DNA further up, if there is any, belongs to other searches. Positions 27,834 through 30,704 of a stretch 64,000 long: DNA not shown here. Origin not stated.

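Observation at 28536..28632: Acidic Ser/Asp-rich low-complexity insert in the usher N-terminal region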

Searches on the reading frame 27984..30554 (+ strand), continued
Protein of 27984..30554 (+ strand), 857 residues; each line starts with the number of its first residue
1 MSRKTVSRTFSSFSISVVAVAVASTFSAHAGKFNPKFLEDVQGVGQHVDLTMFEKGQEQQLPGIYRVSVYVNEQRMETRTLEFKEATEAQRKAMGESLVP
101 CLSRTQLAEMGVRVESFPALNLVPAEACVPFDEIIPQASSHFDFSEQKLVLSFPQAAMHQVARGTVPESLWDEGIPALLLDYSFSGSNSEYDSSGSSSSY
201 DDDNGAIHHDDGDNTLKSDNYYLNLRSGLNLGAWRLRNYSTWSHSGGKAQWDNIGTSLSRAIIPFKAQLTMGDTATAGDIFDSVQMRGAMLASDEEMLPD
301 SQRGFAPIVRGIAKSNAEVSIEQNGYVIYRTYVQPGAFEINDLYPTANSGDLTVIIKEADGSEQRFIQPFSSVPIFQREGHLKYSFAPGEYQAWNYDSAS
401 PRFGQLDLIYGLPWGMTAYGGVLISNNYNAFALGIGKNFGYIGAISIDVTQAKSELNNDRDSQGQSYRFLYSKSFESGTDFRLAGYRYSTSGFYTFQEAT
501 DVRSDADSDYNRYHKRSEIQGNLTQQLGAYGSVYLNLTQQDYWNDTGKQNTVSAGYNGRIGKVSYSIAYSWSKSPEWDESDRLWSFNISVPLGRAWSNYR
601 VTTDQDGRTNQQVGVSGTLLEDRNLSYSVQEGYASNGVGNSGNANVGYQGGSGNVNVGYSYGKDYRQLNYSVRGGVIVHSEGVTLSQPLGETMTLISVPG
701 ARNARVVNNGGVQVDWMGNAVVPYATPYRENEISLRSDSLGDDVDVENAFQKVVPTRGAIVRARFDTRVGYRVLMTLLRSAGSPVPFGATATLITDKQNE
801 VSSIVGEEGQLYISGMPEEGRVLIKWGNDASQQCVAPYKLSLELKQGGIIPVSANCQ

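Call 34: fold_search(model_id=the predicted structure, library=pdb)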
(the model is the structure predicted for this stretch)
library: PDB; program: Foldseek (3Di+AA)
matches with E <= 10: 894; with E <= 0.001: 206
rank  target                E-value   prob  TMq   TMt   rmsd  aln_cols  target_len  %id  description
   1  3rfz_B                2.6e-85  1.00  0.71  0.77  12.8       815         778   45  Crystal structure of the FimD usher bound to its cognate FimC:FimH substrate (released 2011-06-01)
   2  3rfz_E                3.4e-85  1.00  0.71  0.78  12.7       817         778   45  Crystal structure of the FimD usher bound to its cognate FimC:FimH substrate (released 2011-06-01)
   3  9bog_D                3.9e-82  1.00  0.66  0.71  15.5       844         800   45  Structural basis for adhesin secretion by the outer-membrane usher in type 1 pili (released 2024-10-09)
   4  9fy9_D                6.2e-75  1.00  0.66  0.83  13.9       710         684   46  Cryo-EM structure of the type 1 chaperone-usher pilus FimD-tip complex (FimDHGFC) - Conformer 1 (released 2025-06-04)
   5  6e14_D                4.0e-73  1.00  0.65  0.69  16.1       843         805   45  Handover mechanism of the growing pilus by the bacterial outer membrane usher FimD (released 2018-10-17)
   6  9fw9_D                2.4e-72  1.00  0.66  0.83  13.9       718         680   46  Cryo-EM structure of the type 1 pilus assembly platform as part of the FimA-bound chaperone-usher pilus complex (FimDH (released 2025-06-04)
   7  9fx8_D                5.3e-69  1.00  0.65  0.84  12.9       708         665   45  Cryo-EM structure of the FimI-bound type 1 pilus assembly platform complex - Local refinement (released 2025-06-04)
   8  9fxs_D                6.5e-69  1.00  0.64  0.83  13.2       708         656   45  Cryo-EM structure of the type 1 pilus complex including pilus rod and FimI-bound assembly platform after incorporation (released 2025-06-04)
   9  9fxb_D                1.5e-64  1.00  0.62  0.83  13.0       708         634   43  Cryo-EM structure of the type 1 pilus assembly platform as part of the FimI-bound chaperone-usher pilus complex (FimDH (released 2025-06-04)
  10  7lhg_C                7.0e-53  1.00  0.59  0.63  14.4       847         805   26  Cryo-EM structure of E. coli P pilus tip assembly intermediate PapC-PapD-PapK-PapG in the first conformation (released 2021-08-11)
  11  7lhh_C                3.0e-50  1.00  0.57  0.61  17.8       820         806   26  Cryo-EM structure of E. coli P pilus tip assembly intermediate PapC-PapD-PapK-PapG in the second conformation (released 2021-08-11)
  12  3ohn_A                2.5e-40  1.00  0.49  0.87   3.6       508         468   42  Crystal structure of the FimD translocation domain (released 2011-06-01)
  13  3ohn_B                3.3e-40  1.00  0.48  0.86   3.5       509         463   42  Crystal structure of the FimD translocation domain (released 2011-06-01)
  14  7lhi_C                4.8e-39  1.00  0.54  0.63  15.1       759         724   27  Cryo-EM structure of E. coli P pilus tip assembly intermediate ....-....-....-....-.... (released 2021-08-11)
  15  6cd2_C                6.7e-39  1.00  0.55  0.64  12.5       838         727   21  Crystal structure of the PapC usher bound to the chaperone-adhesin PapD-PapG (released 2018-10-03)
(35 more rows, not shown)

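Call 40: find_encoding_contigs(protein=P0024, flank=6000, max_places=2)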
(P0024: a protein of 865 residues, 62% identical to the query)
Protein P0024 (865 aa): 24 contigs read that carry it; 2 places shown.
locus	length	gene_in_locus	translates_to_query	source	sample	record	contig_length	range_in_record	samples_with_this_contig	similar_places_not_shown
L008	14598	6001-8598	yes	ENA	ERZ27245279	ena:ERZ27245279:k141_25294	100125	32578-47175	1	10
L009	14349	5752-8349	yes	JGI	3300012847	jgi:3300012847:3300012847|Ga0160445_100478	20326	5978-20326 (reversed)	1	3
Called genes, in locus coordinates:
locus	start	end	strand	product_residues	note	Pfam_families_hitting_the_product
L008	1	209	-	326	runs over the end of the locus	PF03401:TctC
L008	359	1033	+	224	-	PF00072:Response_reg, PF00486:Trans_reg_C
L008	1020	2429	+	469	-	PF08521:2CSK_N, PF00512:HisKA, PF02518:HATPase_c, PF13581:HATPase_c_2 (weak)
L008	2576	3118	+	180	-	PF07437:YfaZ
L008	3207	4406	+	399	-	PF00994:MoCF_biosynth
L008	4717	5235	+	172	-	PF00419:Fimbrial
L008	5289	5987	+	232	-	PF00345:PapD_N, PF02753:PapD_C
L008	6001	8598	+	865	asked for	PF13954:PapC_N, PF00577:Usher, PF13953:PapC_C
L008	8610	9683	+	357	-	PF00419:Fimbrial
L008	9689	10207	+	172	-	PF00419:Fimbrial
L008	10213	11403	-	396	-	PF00037:Fer4 (faint), PF12838:Fer4_7 (weak), PF13183:Fer4_8, PF13237:Fer4_10 (faint), PF13534:Fer4_17 (weak), PF02754:CCG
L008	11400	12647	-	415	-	PF00890:FAD_binding_2, PF01266:DAO (weak)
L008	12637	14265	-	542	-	PF00890:FAD_binding_2 (weak), PF01266:DAO, PF01494:FAD_binding_3 (faint), PF12831:FAD_oxidored (faint), PF04324:Fer2_BFD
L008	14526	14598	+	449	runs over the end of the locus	PF07690:MFS_1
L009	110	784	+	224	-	PF00072:Response_reg, PF00486:Trans_reg_C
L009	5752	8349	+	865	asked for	PF13954:PapC_N, PF00577:Usher, PF13953:PapC_C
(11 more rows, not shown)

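Call 50: search_protein_representatives(protein=window:27984-30554:+)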
Query: 857 residues. Proteins with E-value up to 0.001 (for the whole library): 4742; up to 1e-10: 2679; up to 1e-30: 1341. The best 150 are listed.
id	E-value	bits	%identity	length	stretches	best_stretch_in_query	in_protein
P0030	1.8e-267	906.4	80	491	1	367-857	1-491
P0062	7.7e-245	831.5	51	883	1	12-857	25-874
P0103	4.7e-243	825.6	49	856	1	10-846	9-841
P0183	1.1e-229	781.4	49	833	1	26-856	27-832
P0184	2.4e-218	743.8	48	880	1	17-857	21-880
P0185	2.1e-211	720.9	45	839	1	13-857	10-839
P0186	9.7e-204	695.5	45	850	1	32-849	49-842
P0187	1.3e-203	695.1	46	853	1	29-856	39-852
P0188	7.7e-203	692.6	47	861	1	25-841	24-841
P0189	5.2e-202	689.8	46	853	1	31-857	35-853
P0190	7.3e-199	679.4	47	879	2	242-856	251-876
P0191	6.1e-193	659.8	45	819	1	46-842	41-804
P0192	6.5e-191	653.1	45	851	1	17-856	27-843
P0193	7.5e-191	652.9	45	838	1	19-841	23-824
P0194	1.5e-188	645.2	47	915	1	32-845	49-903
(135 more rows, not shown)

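Call 55: search_protein_families(library=ncbifam, proteins=[window:27984-30554:+])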
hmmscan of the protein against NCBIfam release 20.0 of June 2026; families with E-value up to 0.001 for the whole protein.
window:27984-30554:+ (857 aa): 15 families
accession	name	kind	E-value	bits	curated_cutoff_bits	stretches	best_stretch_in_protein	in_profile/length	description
NF011754.0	PRK15207.1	equivalog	0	1712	1271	1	1-857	1-842/842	outer membrane usher protein LpfC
NF011740.0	PRK15193.1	equivalog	9.4e-271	900.5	995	1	8-856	15-876/877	fimbrial biogenesis usher protein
NF011745.0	PRK15198.1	subfamily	9.6e-235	781.5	975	2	212-856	179-855/860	outer membrane usher protein FimD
NF011822.1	PRK15294.1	equivalog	1.2e-204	681.8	1397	1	15-852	14-840/845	fimbrial outer membrane usher protein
NF011826.0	PRK15298.1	equivalog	2.8e-199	664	1422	1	3-857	2-848/848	fimbrial outer membrane usher protein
NF011769.0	PRK15223.1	equivalog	2.8e-170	567.9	1105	1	12-856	5-835/836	fimbrial biogenesis outer membrane usher protein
NF007337.0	PRK09828.1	equivalog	1.8e-150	502.7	830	2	209-845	187-849/865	outer membrane usher protein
NF011774.0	PRK15235.1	exception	2.3e-120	403.2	1191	1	60-842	47-800/814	SEF14/SEF18 fimbria usher protein SefC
NF011763.0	PRK15217.1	subfamily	4.3e-120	402.3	933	1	12-815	6-790/826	fimbrial biogenesis outer membrane usher protein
NF011784.0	PRK15248.1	equivalog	4.6e-118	395.4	996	1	17-846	15-841/853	fimbrial outer membrane usher protein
NF011760.0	PRK15213.1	equivalog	5.2e-101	338.9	752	2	217-825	173-774/796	PefC/AfrB family outer membrane usher protein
NF011812.0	PRK15284.1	subfamily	7.9e-90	301.8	972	1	16-854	18-845/881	outer membrane usher protein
NF011791.0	PRK15255.1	equivalog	7e-80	269.1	1289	1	17-842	5-817/829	fimbrial outer membrane usher protein StdB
NF011804.0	PRK15273.1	equivalog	5.6e-66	222.9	1371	1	12-836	12-820/899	fimbrial biogenesis outer membrane usher protein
NF011832.0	PRK15304.1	subfamily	1.7e-60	204.9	723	1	9-841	9-784/801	fimbrial biogenesis usher protein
